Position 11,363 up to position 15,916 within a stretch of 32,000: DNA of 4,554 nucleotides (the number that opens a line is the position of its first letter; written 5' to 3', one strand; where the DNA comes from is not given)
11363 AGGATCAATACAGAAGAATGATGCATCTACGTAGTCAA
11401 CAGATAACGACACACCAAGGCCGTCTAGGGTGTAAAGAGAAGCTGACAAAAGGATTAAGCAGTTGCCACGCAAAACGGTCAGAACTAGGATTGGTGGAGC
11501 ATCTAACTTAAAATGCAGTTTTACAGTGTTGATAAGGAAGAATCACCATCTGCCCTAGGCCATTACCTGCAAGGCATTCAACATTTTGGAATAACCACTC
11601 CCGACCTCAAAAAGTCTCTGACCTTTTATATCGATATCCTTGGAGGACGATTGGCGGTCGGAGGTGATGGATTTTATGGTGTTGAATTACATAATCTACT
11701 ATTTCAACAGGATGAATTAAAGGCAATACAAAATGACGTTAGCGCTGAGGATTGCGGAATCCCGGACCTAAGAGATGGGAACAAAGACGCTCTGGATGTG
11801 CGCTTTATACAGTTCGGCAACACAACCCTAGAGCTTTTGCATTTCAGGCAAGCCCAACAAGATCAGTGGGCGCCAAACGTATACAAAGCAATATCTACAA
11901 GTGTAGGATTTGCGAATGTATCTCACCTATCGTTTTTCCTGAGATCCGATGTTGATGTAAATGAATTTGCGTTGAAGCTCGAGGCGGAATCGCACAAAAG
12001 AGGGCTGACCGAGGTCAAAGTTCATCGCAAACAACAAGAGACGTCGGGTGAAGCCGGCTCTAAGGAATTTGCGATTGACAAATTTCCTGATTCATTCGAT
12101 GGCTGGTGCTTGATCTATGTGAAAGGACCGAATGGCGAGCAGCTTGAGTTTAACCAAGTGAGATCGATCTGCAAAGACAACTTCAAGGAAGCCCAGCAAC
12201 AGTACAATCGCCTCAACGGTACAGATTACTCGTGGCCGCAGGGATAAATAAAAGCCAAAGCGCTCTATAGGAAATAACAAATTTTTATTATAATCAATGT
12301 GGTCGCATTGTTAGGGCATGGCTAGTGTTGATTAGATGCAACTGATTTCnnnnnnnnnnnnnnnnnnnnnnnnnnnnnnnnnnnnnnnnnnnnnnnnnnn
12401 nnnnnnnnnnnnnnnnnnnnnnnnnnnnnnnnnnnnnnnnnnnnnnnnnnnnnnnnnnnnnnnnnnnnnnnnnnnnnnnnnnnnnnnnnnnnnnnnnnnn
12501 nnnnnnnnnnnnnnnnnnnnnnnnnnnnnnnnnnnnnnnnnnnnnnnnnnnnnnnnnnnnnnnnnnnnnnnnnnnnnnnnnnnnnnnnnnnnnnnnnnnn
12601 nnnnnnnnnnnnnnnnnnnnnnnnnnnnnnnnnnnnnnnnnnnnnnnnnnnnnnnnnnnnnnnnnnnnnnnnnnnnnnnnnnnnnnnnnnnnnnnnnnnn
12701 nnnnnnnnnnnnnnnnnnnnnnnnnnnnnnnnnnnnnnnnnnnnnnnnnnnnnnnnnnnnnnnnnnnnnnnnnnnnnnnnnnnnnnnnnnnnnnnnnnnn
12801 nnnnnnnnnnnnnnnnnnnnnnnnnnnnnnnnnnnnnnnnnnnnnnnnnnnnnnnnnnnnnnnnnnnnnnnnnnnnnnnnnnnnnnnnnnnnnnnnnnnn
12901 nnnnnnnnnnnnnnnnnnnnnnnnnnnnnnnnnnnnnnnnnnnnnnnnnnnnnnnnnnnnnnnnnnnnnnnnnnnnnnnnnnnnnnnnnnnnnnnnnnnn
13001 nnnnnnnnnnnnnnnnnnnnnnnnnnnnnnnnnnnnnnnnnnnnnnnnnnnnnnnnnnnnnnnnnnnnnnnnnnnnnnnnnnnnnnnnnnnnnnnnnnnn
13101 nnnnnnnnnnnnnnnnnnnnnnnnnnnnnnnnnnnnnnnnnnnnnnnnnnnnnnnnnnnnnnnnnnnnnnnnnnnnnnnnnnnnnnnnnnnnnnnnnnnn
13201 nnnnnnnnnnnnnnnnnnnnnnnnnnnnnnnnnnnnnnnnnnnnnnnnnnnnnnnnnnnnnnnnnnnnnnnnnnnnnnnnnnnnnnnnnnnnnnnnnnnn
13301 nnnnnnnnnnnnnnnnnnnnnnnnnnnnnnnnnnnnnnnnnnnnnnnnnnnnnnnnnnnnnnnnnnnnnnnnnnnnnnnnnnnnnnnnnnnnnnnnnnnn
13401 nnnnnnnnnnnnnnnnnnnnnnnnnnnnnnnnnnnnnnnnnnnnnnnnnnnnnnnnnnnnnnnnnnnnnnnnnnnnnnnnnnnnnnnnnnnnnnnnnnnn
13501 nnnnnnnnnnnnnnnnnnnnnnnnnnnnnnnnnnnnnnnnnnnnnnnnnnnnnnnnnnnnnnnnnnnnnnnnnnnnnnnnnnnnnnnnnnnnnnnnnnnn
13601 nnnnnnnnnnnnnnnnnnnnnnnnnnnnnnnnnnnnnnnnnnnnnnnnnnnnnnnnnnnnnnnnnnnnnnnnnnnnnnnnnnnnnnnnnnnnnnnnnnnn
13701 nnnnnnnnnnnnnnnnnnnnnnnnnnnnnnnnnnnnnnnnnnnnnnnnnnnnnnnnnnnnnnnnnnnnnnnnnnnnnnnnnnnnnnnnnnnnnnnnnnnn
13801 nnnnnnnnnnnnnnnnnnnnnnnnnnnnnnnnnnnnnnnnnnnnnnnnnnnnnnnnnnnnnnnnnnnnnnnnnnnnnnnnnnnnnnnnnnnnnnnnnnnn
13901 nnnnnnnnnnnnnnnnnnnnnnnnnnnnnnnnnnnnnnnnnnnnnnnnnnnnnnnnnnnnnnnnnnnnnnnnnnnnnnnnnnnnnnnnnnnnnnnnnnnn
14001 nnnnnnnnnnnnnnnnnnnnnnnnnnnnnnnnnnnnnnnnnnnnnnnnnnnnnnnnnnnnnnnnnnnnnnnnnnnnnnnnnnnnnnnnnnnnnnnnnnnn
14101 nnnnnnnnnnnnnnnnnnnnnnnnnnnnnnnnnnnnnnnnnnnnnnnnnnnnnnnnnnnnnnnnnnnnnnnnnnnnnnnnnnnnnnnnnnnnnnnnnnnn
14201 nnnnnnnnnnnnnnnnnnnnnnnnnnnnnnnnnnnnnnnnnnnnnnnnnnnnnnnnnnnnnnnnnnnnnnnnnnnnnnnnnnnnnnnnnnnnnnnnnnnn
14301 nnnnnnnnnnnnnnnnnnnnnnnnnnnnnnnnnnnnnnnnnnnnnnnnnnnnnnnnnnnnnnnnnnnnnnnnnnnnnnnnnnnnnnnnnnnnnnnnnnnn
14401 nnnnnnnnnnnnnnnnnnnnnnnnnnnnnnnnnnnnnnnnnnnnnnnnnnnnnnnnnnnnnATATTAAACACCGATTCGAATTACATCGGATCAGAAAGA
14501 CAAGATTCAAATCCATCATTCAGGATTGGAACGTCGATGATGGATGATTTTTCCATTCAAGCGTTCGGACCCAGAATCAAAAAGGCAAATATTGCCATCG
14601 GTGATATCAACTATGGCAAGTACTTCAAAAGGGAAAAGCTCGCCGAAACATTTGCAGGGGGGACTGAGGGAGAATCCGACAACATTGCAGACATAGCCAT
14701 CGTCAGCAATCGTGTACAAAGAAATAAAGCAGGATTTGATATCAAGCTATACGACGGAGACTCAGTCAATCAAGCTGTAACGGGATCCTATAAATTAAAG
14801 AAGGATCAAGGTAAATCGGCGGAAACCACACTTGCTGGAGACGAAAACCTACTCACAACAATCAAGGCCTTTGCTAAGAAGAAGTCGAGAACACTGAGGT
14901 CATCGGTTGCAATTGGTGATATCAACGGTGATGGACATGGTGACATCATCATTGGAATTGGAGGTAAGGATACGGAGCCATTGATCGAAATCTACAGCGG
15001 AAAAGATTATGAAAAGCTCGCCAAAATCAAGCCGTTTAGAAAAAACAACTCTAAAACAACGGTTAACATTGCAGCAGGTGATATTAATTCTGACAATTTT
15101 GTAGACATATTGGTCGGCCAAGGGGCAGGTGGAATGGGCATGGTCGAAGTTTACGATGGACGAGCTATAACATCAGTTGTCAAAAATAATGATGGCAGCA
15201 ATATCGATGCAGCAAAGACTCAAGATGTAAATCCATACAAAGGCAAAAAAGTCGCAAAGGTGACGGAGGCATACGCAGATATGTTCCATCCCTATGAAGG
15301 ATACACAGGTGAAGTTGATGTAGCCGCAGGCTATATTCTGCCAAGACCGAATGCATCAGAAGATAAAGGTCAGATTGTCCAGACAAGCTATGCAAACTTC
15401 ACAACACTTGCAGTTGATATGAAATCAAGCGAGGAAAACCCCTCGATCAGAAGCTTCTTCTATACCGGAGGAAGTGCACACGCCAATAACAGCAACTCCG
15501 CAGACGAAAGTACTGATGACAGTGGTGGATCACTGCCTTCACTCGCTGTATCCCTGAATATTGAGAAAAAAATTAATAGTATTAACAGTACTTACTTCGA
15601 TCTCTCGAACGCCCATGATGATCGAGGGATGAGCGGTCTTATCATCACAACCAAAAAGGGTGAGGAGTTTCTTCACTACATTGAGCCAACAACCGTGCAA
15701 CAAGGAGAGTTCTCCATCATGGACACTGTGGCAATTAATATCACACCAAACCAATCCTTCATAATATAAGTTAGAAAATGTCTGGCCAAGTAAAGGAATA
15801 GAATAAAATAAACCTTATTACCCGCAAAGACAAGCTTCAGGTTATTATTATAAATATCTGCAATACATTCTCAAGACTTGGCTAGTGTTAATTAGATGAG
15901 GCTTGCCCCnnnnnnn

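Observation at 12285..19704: Tandem pair of giant multicopper-oxidase / FG-GAP fusion genes with no recognisable export signal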

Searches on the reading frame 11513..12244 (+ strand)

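Call 6: search_protein_families(library=pfam, proteins=[window:11513-12244:+], max_evalue=0.01)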
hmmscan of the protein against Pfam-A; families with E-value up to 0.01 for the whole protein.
window:11513-12244:+ (244 aa): 1 family
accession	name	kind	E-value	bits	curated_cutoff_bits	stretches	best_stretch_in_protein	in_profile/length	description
PF00903.31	Glyoxalase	-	8.7e-08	33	20.6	1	21-160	1-92/121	Glyoxalase/Bleomycin resistance protein/Dioxygenase superfamily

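Call 50: search_protein_families(library=ncbifam, proteins=[window:11513-12244:+], max_evalue=0.1)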
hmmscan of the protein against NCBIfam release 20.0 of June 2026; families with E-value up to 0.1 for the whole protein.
window:11513-12244:+ (244 aa): 10 families
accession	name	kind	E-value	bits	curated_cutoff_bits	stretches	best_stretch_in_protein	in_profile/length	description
NF000496.2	Fos_GSH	equivalog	0.0043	17.2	180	1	19-49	2-32/136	fosfomycin resistance glutathione transferase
NF041541.1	fosBx1_fam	exception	0.0077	16.6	290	1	19-53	2-36/138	FosBx1 family fosfomycin resistance bacillithiol transferase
NF000493.1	Fos_BSH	exception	0.01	16.2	240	1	19-65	1-47/137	FosB/FosD family fosfomycin resistance bacillithiol transferase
NF000467.1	FosG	exception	0.015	15.3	240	1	19-48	2-31/132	FosG family fosfomycin resistance glutathione transferase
NF000495.1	FosK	exception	0.018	14.9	280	0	20-50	3-33/132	fosfomycin resistance glutathione transferase FosK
NF000494.1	FosF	exception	0.02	14.9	280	0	20-52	3-35/132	fosfomycin resistance glutathione transferase FosF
TIGR03081.1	metmalonyl_epim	equivalog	0.026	15.1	114.95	1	22-111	2-55/129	methylmalonyl-CoA epimerase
NF003152.0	PRK04101.1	equivalog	0.031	14.6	171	0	19-59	2-42/139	metallothiol transferase FosB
NF000094.1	354827590_fosA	exception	0.033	14.3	275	1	19-60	2-43/135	FosA family fosfomycin resistance glutathione transferase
NF038306.1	fosM_gen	equivalog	0.047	14.1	255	0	20-64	2-46/137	FosM family fosfomycin resistance protein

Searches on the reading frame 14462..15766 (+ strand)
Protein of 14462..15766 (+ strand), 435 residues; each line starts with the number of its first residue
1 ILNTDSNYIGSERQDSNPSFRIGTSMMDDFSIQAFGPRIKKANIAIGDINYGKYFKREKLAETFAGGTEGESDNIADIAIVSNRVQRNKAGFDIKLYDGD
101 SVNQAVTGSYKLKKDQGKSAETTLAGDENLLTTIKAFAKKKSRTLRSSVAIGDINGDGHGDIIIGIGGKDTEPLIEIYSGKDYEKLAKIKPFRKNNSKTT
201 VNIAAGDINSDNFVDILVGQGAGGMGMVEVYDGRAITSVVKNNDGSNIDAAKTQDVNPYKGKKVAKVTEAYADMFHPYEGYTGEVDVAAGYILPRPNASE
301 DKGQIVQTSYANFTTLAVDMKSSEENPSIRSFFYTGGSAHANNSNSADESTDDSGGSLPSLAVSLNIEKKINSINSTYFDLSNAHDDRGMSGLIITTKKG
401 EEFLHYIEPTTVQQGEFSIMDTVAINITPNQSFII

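Call 53: predict_structure(alignment_id=A2)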
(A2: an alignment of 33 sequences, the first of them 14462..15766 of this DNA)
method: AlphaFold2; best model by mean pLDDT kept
length: 435 residues; sequences in the alignment: 33
mean_pLDDT: 84.7   pTM: 0.88
mean pLDDT of the five models: 84.7, 84.1, 83.6, 83.5, 83.4
residues with pLDDT >= 90: 237; 70-90: 125; 50-70: 45; < 50: 28
segments of 3 or more residues with pLDDT < 50: 65-69, 338-355, 432-435
pLDDT, mean of each block of 10 residues (from residue 1): 73 91 89 91 91 58 48 83 90 94 90 83 91 94 93 90 96 97 96 94 92 93 94 96 93 95 96 91 93 66 67 91 90 69 40 61 89 93 84 92 88 70 88 43
secondary structure, 60 per line:
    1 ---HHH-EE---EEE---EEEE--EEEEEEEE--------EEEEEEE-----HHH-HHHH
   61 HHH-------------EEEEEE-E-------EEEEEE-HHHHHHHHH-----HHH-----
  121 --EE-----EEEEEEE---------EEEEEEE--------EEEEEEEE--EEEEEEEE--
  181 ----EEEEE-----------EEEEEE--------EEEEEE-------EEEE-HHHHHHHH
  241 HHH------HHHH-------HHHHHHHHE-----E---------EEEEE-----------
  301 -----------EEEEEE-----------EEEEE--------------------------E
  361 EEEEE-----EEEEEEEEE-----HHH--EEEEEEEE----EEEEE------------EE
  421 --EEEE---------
elements in order: E13-15 E19-22 E25-32 E41-47 H57-63 E77-82 E92-97 H99-107 E130-136 E146-152 E161-168 E171-178 E185-189 E201-206 E215-220 E228-231 H233-243 H250-253 H261-268 E285-289 E312-317 E329-333 E360-365 E371-379 E390-397 E402-406 E423-426

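Call 56: fold_search(model_id=the predicted structure, library=pdb)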
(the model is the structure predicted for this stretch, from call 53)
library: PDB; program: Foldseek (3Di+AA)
matches with E <= 10: 522; with E <= 0.001: 38
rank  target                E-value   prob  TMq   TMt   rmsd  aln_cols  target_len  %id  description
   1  9lwf_G                2.3e-06  1.00  0.35  0.46   7.3       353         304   10  Cryo-EM structure of dual sensor bound GATOR2 complex (released 2025-08-13)
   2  9oee_A                2.9e-06  1.00  0.42  0.30   8.6       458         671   11  S. griseus TUA bound UmbA4 complexes (released 2025-12-17)
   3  9ind_A                1.4e-05  1.00  0.39  0.38   9.1       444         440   13  Integrin alpha-v beta-8 in complex with the Fab of 130H2 (released 2025-01-22)
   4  9lvk_G                5.1e-05  1.00  0.34  0.45   7.6       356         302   11  Cryo-EM structure of CASTOR1 bound human GATOR2 complex (released 2025-08-13)
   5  5ltd_B                5.1e-05  1.00  0.34  0.43  12.1       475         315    9  Phosphate-bound Pichia angusta Atg18 (released 2017-09-20)
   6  5n1a_B                8.4e-05  1.00  0.40  0.26   6.5       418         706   11  Crystal structure of Utp4 from Chaetomium thermophilum (released 2017-06-14)
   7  9b9k_A                9.9e-05  1.00  0.39  0.33  13.0       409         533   15  Integrin alpha-5 beta-1 in complex with MINT1526A Fab (released 2025-02-05)
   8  8tcg_A                1.8e-04  1.00  0.38  0.38   7.7       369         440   16  Integrin alpha-v beta-6 in complex with minibinder B6_BP_dslf (released 2023-09-27)
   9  7c3e_A                1.9e-04  1.00  0.41  0.49   6.8       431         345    8  Crystal structure of R97A/R150A/R203A mutant of AofleA from Arthrobotrys oligospora (released 2020-07-29)
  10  9cz7_A                1.9e-04  1.00  0.40  0.30   7.8       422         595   15  Crystal structure of integrin avb6 headpiece in complex with compound 12 (released 2024-11-13)
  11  7c39_A                1.9e-04  1.00  0.35  0.42   7.0       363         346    8  Crystal structure of AofleA from Arthrobotrys oligospora in complex with methylated L-fucose (released 2020-07-29)
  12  8oxz_P                2.2e-04  1.00  0.38  0.29   7.0       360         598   15  Rat alpha5beta1 integrin, headpiece (released 2024-11-13)
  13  8xfo_A                2.2e-04  1.00  0.28  0.17  17.1       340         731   15  Cryo-EM structure of integrin ITGAV, ITGB3 and CYCLO (RGDFK) complex, conformation 2 (released 2024-12-18)
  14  9fqr_H9               2.3e-04  0.93  0.27  0.09  20.8       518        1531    9  96-nm repeat of axonemal doublet microtubules from bovine sperm (released 2025-03-26)
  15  8xek_A                2.4e-04  1.00  0.40  0.31   6.7       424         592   13  Cryo-EM structure of integrin ITGAV/ITGB3 complex, conformation 2 (released 2024-12-18)
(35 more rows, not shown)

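Call 74: search_protein_representatives(protein=window:14462-15766:+)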
Query: 435 residues. Proteins with E-value up to 0.001 (for the whole library): 8127; up to 1e-10: 1729; up to 1e-30: 25. The best 150 are listed.
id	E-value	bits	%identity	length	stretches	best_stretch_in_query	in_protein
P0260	3.3e-176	602.7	68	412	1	26-430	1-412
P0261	5.7e-96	338.5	49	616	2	105-427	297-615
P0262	4.2e-88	312.6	44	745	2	146-430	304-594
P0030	7.1e-87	308.5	43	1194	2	143-428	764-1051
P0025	6.3e-81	288.9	44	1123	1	1-419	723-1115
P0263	1.7e-76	274.4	48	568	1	131-434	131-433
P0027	2.2e-67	244.4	41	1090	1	1-420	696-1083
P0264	1.1e-52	195.9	53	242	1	150-339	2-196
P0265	3.4e-44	168.0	35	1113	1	40-427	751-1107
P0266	4.2e-43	164.4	39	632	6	127-237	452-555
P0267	1.6e-42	162.5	38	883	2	1-338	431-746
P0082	1.1e-41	159.7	41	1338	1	1-357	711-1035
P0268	2.7e-40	155.1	39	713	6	147-235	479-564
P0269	8.4e-39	150.2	38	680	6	149-238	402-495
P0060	1.1e-38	149.8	35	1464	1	1-371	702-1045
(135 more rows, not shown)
